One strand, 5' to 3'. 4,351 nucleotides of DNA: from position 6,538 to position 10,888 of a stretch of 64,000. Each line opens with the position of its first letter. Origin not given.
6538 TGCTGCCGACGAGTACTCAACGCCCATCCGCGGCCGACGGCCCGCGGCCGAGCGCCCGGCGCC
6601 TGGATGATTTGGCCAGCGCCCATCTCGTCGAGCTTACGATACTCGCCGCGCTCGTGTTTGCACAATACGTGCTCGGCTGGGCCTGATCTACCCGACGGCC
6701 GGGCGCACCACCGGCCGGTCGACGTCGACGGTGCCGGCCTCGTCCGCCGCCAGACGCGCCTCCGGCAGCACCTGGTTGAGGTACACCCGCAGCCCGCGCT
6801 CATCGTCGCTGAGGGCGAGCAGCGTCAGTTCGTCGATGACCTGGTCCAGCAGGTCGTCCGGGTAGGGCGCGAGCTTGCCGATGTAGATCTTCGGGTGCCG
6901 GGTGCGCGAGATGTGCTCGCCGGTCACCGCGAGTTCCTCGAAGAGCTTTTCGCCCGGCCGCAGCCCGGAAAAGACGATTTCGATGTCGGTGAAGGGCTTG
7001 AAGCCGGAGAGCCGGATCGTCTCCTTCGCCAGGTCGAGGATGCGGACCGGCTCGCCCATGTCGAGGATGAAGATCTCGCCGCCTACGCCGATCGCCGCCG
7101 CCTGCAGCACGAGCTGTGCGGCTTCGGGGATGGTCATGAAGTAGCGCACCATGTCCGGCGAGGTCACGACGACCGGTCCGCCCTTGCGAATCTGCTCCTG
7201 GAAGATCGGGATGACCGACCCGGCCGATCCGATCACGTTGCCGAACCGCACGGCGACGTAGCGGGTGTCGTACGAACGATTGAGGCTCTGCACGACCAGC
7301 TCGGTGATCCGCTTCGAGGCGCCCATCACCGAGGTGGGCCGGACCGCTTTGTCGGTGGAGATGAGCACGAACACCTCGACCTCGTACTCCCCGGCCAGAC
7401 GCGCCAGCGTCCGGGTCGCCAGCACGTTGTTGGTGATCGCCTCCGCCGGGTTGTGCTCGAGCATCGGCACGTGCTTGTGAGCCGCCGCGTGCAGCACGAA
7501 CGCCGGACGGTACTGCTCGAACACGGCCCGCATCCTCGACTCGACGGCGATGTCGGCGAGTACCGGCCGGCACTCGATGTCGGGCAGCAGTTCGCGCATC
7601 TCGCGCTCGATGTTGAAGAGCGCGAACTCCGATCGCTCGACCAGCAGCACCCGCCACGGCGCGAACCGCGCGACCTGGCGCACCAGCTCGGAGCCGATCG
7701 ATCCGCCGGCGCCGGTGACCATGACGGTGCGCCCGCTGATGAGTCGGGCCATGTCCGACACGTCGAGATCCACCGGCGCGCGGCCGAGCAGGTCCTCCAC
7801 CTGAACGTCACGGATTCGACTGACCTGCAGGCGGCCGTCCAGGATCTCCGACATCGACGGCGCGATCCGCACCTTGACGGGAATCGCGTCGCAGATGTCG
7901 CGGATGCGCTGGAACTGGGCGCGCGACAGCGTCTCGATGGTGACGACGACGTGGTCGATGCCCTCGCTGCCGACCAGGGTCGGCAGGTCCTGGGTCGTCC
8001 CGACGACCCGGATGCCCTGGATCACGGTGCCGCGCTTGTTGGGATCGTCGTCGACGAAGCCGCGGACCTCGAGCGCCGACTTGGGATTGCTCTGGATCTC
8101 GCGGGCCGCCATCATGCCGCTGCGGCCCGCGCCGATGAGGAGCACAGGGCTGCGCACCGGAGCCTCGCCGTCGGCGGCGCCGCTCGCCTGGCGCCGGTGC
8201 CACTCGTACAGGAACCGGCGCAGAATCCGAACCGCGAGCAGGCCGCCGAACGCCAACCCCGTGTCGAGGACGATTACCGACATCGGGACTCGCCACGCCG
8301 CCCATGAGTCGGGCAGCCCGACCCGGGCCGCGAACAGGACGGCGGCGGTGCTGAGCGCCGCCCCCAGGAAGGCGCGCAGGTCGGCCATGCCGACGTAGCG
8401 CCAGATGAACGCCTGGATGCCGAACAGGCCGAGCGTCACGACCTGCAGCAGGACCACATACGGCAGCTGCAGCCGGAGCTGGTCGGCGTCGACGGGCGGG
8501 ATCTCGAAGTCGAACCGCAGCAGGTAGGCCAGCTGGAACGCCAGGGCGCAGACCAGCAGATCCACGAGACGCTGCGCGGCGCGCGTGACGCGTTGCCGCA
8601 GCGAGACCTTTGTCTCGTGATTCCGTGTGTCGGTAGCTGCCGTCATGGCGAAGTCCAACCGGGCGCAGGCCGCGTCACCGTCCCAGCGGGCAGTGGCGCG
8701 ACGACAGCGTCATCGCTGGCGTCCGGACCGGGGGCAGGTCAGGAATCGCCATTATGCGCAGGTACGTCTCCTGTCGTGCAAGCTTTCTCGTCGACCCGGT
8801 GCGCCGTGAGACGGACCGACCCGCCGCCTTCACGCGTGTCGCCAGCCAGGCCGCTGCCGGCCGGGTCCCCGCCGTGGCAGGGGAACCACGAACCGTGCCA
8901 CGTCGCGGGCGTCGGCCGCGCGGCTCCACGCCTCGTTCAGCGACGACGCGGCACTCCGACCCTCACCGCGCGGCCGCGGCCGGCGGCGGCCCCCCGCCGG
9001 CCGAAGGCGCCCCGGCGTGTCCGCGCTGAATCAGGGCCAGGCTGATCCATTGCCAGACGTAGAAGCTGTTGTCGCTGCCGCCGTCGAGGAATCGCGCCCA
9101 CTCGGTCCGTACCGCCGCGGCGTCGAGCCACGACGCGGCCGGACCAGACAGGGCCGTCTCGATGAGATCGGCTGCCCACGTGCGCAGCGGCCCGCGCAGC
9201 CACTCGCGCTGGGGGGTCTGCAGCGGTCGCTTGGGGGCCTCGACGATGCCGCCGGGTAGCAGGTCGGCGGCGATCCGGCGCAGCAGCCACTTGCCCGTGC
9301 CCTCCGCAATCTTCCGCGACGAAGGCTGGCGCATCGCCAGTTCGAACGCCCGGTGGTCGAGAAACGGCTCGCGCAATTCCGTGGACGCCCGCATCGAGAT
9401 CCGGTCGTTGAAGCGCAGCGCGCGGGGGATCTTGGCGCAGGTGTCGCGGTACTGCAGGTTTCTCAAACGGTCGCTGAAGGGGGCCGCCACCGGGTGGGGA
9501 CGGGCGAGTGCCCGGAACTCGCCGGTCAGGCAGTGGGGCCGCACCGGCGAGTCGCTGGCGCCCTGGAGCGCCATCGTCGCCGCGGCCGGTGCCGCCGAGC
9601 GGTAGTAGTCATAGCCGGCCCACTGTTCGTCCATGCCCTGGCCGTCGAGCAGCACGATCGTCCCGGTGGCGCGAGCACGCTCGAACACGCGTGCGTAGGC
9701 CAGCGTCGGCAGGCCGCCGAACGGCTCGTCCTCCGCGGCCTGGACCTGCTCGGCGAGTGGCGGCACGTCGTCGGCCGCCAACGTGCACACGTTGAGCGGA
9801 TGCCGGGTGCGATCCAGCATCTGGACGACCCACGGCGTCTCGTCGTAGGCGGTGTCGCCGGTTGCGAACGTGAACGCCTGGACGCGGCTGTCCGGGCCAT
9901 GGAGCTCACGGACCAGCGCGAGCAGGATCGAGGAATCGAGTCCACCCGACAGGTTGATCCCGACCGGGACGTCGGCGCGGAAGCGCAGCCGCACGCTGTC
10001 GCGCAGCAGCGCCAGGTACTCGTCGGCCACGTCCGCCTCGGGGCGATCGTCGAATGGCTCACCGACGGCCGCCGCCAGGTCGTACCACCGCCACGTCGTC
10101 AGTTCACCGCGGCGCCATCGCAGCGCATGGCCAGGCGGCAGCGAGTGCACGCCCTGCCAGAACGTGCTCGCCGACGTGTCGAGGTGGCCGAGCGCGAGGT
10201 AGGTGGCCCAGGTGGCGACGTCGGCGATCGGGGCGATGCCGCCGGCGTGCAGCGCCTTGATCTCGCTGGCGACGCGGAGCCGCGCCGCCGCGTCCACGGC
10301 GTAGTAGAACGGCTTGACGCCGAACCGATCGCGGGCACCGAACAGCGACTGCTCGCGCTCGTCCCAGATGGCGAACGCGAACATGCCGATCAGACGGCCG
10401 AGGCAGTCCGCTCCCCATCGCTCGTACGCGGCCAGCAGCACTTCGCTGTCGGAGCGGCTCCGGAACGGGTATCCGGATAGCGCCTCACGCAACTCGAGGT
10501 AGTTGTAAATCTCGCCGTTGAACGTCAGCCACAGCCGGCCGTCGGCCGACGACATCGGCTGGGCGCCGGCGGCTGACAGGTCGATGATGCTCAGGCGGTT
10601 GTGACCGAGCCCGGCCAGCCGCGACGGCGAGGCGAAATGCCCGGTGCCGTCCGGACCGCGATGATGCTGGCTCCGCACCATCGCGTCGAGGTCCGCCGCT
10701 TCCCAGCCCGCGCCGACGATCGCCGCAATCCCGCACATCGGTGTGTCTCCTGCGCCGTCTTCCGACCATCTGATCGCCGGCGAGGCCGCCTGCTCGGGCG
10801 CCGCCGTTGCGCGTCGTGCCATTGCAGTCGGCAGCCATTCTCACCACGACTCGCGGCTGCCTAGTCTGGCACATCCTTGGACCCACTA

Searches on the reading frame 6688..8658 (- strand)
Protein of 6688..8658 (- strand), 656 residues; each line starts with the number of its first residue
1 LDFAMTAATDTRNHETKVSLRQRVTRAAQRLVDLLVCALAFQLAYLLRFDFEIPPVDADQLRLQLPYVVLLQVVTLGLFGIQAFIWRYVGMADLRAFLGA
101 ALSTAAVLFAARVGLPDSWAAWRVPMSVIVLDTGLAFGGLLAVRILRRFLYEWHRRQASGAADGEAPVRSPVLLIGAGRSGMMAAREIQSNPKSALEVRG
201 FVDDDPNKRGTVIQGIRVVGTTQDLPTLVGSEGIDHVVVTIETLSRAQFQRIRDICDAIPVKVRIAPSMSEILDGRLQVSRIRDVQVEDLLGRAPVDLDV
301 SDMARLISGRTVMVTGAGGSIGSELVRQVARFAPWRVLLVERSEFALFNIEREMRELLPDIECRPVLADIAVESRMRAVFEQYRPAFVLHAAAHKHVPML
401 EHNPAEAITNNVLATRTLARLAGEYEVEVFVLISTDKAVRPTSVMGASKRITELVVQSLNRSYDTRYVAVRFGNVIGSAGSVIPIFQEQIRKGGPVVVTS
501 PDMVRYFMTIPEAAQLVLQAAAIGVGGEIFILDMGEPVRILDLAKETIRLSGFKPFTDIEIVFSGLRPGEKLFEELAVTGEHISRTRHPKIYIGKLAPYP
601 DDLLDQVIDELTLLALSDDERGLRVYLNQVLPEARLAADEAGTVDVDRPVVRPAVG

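Call 60: search_protein_families(library=pfam, proteins=[window:6688-8658:-], max_evalue=0.0001)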
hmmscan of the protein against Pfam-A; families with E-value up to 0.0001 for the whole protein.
window:6688-8658:- (656 aa): 5 families
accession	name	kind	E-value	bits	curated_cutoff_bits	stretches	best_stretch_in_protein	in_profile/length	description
PF02719.21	Polysacc_synt_2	-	1.9e-111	372.4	20.2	1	312-594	1-291/293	Polysaccharide biosynthesis protein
PF01370.27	Epimerase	-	1.6e-23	83.9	20.9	1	312-527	1-234/240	NAD dependent epimerase/dehydratase family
PF04321.23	RmlD_sub_bind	-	8.1e-14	51.8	27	1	311-437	2-103/287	RmlD substrate binding domain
PF16363.11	GDP_Man_Dehyd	-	6.4e-11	42.7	27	1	313-470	1-178/332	GDP-mannose 4,6 dehydratase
PF13727.12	CoA_binding_3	-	1.1e-10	42.3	25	1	136-267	55-175/175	CoA-binding domain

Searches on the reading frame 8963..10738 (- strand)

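Call 16: search_protein_families(library=pfam, proteins=[window:8963-10738:-], max_evalue=0.001)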
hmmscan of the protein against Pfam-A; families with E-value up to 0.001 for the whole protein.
window:8963-10738:- (591 aa): 4 families
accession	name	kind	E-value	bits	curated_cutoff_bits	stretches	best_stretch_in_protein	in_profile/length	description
PF00733.27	Asn_synthase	-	7.2e-61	207.2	21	1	242-569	3-351/354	Asparagine synthase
PF13537.11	GATase_7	-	5.5e-46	156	25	1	46-164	1-122/123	Glutamine amidotransferase domain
PF13522.11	GATase_6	-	3.4e-43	147.2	27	1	29-159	1-130/130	Glutamine amidotransferase domain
PF12481.13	DUF3700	-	3.4e-05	23.9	27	1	113-166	126-179/228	Aluminium induced protein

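Call 42: search_protein_families(library=ncbifam, proteins=[window:8963-10738:-], max_evalue=0.00001)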
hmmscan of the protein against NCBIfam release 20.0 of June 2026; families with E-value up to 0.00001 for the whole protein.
window:8963-10738:- (591 aa): 7 families
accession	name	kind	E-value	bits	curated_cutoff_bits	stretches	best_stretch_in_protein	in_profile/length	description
TIGR01536.1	asn_synth_AEB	equivalog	7.4e-116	388.2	267.1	1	2-504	1-515/517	asparagine synthase (glutamine-hydrolyzing)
TIGR03108.1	eps_aminotran_1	hypoth_equivalog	3.6e-105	353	816.9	2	1-381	1-379/628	XrtA/PEP-CTERM system amidotransferase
TIGR03104.1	trio_amidotrans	equivalog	1e-88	298.1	570.1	2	1-382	1-386/589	N-acetylglutaminylglutamine amidotransferase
NF033535.1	lass_lactam_cya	exception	3.1e-75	254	525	2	2-372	5-375/668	lasso peptide isopeptide bond-forming cyclase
NF006949.0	PRK09431.1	equivalog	1.6e-70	238.2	499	3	1-164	1-166/554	asparagine synthase B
NF033561.1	macrolact_Ik_Al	subfamily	5.4e-14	51.7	300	1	178-340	138-296/561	albusnodin/ikarugamycin family macrolactam cyclase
TIGR01134.1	purF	equivalog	8.6e-09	35.2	350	1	42-175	66-210/432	amidophosphoribosyltransferase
